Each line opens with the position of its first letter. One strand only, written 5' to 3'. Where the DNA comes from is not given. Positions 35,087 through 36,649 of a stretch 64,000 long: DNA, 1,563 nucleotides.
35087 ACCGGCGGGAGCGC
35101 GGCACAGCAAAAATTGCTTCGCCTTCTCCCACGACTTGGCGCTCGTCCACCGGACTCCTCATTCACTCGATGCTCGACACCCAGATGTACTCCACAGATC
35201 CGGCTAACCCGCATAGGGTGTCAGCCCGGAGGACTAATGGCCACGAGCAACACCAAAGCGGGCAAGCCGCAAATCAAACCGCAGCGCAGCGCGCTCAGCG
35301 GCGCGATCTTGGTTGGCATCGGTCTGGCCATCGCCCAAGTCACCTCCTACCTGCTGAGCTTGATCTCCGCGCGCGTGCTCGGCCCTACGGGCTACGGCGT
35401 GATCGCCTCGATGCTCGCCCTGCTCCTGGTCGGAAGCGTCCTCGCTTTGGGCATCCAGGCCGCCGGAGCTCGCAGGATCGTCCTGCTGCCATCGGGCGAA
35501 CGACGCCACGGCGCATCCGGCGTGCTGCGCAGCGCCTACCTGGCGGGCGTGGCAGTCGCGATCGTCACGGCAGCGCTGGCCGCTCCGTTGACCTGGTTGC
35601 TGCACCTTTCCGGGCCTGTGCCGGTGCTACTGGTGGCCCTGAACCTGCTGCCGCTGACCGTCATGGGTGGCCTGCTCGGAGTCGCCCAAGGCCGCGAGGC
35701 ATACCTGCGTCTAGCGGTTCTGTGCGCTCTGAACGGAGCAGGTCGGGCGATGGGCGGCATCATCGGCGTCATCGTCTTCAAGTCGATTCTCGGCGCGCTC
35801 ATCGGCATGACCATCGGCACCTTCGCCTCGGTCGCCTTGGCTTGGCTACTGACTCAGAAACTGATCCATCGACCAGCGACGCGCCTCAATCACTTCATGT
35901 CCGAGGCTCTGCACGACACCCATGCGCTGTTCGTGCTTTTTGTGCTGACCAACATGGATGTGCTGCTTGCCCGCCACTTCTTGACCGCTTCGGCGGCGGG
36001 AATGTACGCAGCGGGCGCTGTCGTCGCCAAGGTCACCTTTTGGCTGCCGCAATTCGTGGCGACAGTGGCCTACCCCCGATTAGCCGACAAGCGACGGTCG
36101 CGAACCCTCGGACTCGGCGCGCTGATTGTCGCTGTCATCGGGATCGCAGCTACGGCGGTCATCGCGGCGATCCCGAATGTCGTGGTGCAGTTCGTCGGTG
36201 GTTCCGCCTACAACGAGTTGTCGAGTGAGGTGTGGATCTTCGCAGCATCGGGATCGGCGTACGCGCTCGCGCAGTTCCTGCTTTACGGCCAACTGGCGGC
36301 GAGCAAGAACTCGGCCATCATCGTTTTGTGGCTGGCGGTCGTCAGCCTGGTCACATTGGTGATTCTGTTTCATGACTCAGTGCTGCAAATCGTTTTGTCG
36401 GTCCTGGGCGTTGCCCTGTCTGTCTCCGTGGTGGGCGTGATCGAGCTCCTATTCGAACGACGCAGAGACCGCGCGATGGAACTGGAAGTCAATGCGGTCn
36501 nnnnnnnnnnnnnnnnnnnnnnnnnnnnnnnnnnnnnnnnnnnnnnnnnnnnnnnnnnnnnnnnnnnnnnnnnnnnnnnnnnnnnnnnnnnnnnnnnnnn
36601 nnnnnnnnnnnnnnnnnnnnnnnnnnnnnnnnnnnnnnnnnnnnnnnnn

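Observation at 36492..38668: Second DprE1-like/DprE2-like pair in which both partners have lost the canonical catalytic residues, coupled to a MOP flippase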

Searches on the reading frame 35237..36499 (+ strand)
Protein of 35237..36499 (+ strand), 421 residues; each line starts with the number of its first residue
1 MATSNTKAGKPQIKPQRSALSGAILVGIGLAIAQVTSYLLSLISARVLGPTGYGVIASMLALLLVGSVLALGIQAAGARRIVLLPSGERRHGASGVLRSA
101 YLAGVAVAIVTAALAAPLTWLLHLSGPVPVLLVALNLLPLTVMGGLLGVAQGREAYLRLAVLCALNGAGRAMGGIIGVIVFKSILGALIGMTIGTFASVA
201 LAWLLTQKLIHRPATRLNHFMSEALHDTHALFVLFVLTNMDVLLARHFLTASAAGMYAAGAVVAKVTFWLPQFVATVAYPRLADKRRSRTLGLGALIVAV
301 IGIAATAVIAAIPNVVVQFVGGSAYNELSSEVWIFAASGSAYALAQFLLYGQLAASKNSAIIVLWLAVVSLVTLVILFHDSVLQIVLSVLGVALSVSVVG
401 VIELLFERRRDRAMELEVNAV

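Call 14: search_protein_families(library=pfam, proteins=[window:35237-36499:+], max_evalue=0.001)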
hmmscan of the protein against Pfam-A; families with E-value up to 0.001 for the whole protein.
window:35237-36499:+ (421 aa): 1 family
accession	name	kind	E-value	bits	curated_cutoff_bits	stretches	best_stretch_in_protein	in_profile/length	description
PF01943.22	Polysacc_synt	-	3.5e-08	33.7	28.2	1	27-283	9-271/274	Polysaccharide biosynthesis protein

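Call 23: find_homologous_proteins(query=window:35237-36499:+)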
Query window:35237-36499:+ (421 aa): 113 proteins with E <= 0.001 among 8000 candidates.
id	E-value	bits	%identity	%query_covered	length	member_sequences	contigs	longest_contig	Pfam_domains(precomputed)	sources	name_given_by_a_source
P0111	3.9e-242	821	97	100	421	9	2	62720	PF01943.23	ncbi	ncbi:MAG: lipopolysaccharide biosynthesis protein [Candidatus Nanopelagicales bacterium]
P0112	3.8e-147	509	64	98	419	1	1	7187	-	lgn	-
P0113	6.2e-146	505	65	98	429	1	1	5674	-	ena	-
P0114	8.5e-146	504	62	99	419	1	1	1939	PF01943.23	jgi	jgi:O-antigen/teichoic acid export membrane protein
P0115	3.2e-144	499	64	94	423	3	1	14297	-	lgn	-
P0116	5.4e-144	498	62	98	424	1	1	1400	-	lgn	-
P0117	1.4e-141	490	61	98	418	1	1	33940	-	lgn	-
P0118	6.6e-139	482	60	98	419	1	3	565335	-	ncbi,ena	-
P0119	5.3e-136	472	60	98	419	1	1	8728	-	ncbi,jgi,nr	ncbi:MAG: hypothetical protein HQ526_07130 [Actinobacteria bacterium]|nr:hypothetical protein [Actin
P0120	5.5e-136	472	61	98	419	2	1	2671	PF01943.23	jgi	jgi:O-antigen/teichoic acid export membrane protein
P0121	1.7e-135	470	59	98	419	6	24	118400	-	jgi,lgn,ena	jgi:O-antigen/teichoic acid export membrane protein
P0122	9.1e-135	468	59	99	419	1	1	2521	-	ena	-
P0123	1.2e-134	468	61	98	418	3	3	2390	-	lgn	-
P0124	2.4e-134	467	59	98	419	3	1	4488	-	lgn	-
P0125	1.3e-133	464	57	99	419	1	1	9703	-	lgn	-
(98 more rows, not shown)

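Call 25: find_related_loci(query=A3, collection=genome_contigs, flank=8000)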
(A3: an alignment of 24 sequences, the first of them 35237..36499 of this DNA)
Query A3 (421 aa) in genome_contigs; peptide patterns used: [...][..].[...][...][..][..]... (x = any residue, [..] = any of these).
225 stretches matched a pattern; 193 encode a relative of the query (tblastn E <= 1e-3); the best 80 are kept; 80 distinct loci.
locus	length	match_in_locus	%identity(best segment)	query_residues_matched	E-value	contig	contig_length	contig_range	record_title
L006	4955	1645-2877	59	1-411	2e-148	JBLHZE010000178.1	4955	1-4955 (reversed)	MAG: Actinomycetes bacterium isolate 3300045790_42 Ga0491192_0015016, whole genome shotgun sequence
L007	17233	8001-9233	60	1-411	5e-146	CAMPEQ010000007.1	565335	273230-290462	MAG: uncultured actinobacterium isolate trialB_bin.4_MetaWRAP_v1.1_MAG genome assembly, contig: k141_328411, whole genom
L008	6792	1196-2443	59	1-416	1e-142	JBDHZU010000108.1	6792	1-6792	MAG: Candidatus Nanopelagicales bacterium isolate AS-MICRO-3CA.129 NODE_56371_length_6792_cov_3.966872, whole genome sho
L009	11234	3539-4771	61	1-411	4e-141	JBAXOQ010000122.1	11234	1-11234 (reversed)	MAG: Actinomycetes bacterium isolate ELA509 MAG509_122, whole genome shotgun sequence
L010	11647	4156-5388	59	1-411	3e-132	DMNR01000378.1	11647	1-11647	MAG TPA_asm: Actinomycetota bacterium isolate UBA10799 contig_6514, whole genome shotgun sequence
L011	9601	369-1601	59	1-411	3e-123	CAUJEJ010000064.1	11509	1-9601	MAG: Actinomycetota bacterium isolate KLAP17 genome assembly, contig: KLAP17_676558, whole genome shotgun sequence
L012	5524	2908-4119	53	4-410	4e-113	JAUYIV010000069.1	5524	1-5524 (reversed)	MAG: Actinomycetota bacterium isolate C24_metabat.bin.110 C24_k141_591351, whole genome shotgun sequence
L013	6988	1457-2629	41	23-413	1e-82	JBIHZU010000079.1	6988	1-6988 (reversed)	MAG: Candidatus Nanopelagicales bacterium isolate ME2000-03-30D8pf_3300042899_group1_bin15 Rohwer_bin348_scaffold_8537_c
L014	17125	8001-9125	44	17-390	3e-82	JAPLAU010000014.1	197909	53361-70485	MAG: Actinomycetota bacterium isolate LacPavin_0818_WC45_MAG_62_14 LacPavin_0818_WC45_scaffold_249017, whole genome shot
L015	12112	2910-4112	45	14-412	2e-82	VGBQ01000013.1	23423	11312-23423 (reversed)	MAG: Actinomycetota bacterium isolate K_Offshore_40m_m2_150 K_Offshore_40m_m2_150_Ga0194133_10003246, whole genome shotg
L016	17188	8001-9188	41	17-412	2e-81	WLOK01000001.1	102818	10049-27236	MAG: Actinomycetota bacterium isolate UFOp-RH-23may17-460 RH-23may17-460-c1, whole genome shotgun sequence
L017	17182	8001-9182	43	17-411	1e-80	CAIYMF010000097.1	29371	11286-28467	uncultured bacterium isolate LJ_bin-5001 genome assembly, contig: bin-5001:097/353, whole genome shotgun sequence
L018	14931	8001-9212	46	15-412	1e-79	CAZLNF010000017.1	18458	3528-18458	MAG TPA_asm: uncultured Actinomyces sp. isolate SRP278252_co3_16 genome assembly, contig: NODE_5333_length_18458_cov_9.6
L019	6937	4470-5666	45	14-411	7e-79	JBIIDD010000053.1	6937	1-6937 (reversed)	MAG: Candidatus Nanopelagicales bacterium isolate ME2000-08-17pf_3300042335_group1_bin128 Rohwer_bin352_scaffold_12931_c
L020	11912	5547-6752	44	16-411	1e-78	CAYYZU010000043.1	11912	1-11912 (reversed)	MAG TPA_asm: uncultured Actinomyces sp. isolate SRP278252_co3_579 genome assembly, contig: NODE_10336_length_11912_cov_7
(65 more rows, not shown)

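Call 47: search_protein_families(library=pfam, proteins=[L014:9181-10122:+, L014:12201-13652:-], max_evalue=0.01)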
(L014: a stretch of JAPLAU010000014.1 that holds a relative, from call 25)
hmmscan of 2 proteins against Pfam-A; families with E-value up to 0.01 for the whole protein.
L014:9181-10122:+ (314 aa): 1 family
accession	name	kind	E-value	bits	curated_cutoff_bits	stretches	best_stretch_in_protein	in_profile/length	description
PF01040.23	UbiA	-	1e-24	87.7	34.2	1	53-287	13-241/250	UbiA prenyltransferase family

L014:12201-13652:- (484 aa): 1 family
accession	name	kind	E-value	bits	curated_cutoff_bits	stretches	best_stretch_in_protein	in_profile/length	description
PF12146.15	Hydrolase_4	-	0.00092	19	27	0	134-257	60-182/239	Serine aminopeptidase, S33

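Call 61: predict_structure(alignment_id=A3)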
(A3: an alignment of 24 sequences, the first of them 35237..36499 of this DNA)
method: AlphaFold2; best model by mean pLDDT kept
length: 421 residues; sequences in the alignment: 24
mean_pLDDT: 90.7   pTM: 0.88
mean pLDDT of the five models: 90.7, 90.0, 87.6, 87.5, 86.7
residues with pLDDT >= 90: 323; 70-90: 79; 50-70: 4; < 50: 15
segments of 3 or more residues with pLDDT < 50: 1-15
pLDDT, mean of each block of 10 residues (from residue 1): 33 52 86 94 96 97 95 93 91 95 97 97 96 98 97 92 94 98 97 98 95 89 90 93 97 97 93 80 79 93 97 95 92 97 92 80 94 97 97 95 90 83 71
secondary structure, 60 per line:
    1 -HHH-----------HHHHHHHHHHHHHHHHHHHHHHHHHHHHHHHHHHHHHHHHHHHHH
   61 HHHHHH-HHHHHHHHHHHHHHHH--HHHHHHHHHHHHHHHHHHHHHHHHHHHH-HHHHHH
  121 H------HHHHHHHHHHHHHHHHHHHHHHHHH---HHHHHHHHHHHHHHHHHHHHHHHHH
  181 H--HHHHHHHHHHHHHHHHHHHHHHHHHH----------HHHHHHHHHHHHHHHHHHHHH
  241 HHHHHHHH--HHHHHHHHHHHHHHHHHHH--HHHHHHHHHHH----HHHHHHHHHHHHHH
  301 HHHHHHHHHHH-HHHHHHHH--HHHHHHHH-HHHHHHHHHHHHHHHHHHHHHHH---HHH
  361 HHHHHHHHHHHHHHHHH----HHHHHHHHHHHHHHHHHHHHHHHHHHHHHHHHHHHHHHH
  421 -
elements in order: H16-66 H68-83 H86-113 H115-121 H128-152 H156-181 H184-209 H220-248 H251-269 H272-282 H287-311 H313-320 H323-330 H332-354 H358-377 H382-420

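Call 63: fold_search(model_id=the predicted structure, library=pdb)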
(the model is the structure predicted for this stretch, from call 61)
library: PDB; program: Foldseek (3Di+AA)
matches with E <= 10: 486; with E <= 0.001: 52
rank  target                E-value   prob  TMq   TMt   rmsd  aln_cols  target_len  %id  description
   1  6nc6_A                2.5e-07  1.00  0.74  0.68   4.0       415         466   14  Lipid II flippase MurJ, inward closed conformation (released 2019-04-17)
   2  9g9p_A                2.9e-07  1.00  0.76  0.78   3.4       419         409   16  Lipid III flippase WzxE with NB10 and NB7 nanobodies in inward-facing conformation - crystal 2 (released 2025-01-22)
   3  9g9n_A                5.2e-07  1.00  0.74  0.76   3.6       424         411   17  Lipid III flippase WzxE with NB10 and NB7 nanobodies in inward-facing conformation - crystal 1 (released 2025-01-22)
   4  6fhz                  1.2e-06  1.00  0.61  0.58   7.3       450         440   16  Inward-facing conformation of a multidrug resistance MATE family transporter of the MOP superfamily. (released 2019-05-08)
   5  5y50                  1.2e-06  1.00  0.62  0.59   6.3       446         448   14  Crystal structure of eukaryotic MATE transporter AtDTX14 (released 2017-12-06)
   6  7dqk_B                1.6e-06  1.00  0.62  0.56   8.4       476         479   14  A nicotine MATE transporter, Nicotiana tabacum MATE2 (NtMATE2) (released 2021-06-09)
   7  4mlb_C                2.5e-06  1.00  0.59  0.55   7.0       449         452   16  Reverse polarity of binding pocket suggests different function of a MOP superfamily transporter from Pyrococcus furios (released 2013-09-25)
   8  6nc7_A                2.6e-06  1.00  0.64  0.58   6.2       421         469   16  Lipid II flippase MurJ, inward open conformation (released 2019-04-17)
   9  7wax                  3.5e-06  1.00  0.69  0.59   5.4       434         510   13  MurJ inward occluded form (released 2022-06-01)
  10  3vvp_A                3.7e-06  1.00  0.57  0.58   7.0       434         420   15  Crystal structure of MATE in complex with Br-NRF (released 2013-04-03)
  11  3vvr_A                4.4e-06  1.00  0.56  0.54   7.5       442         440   15  Crystal structure of MATE in complex with MaD5 (released 2013-04-03)
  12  6nc6_B                5.6e-06  1.00  0.73  0.67   4.2       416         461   14  Lipid II flippase MurJ, inward closed conformation (released 2019-04-17)
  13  6nc8                  5.9e-06  1.00  0.74  0.67   4.4       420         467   14  Lipid II flippase MurJ, inward occluded conformation (released 2019-04-17)
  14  6hfb_C                5.9e-06  1.00  0.56  0.53   7.3       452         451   16  Outward-facing conformation of a multidrug resistance MATE family transporter of the MOP superfamily. (released 2019-06-12)
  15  9g9m_A                6.1e-06  1.00  0.66  0.66   5.5       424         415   17  Lipid III flippase WzxE with NB10 and NB7 nanobodies in outward-facing conformation - crystal 1 (released 2025-01-22)
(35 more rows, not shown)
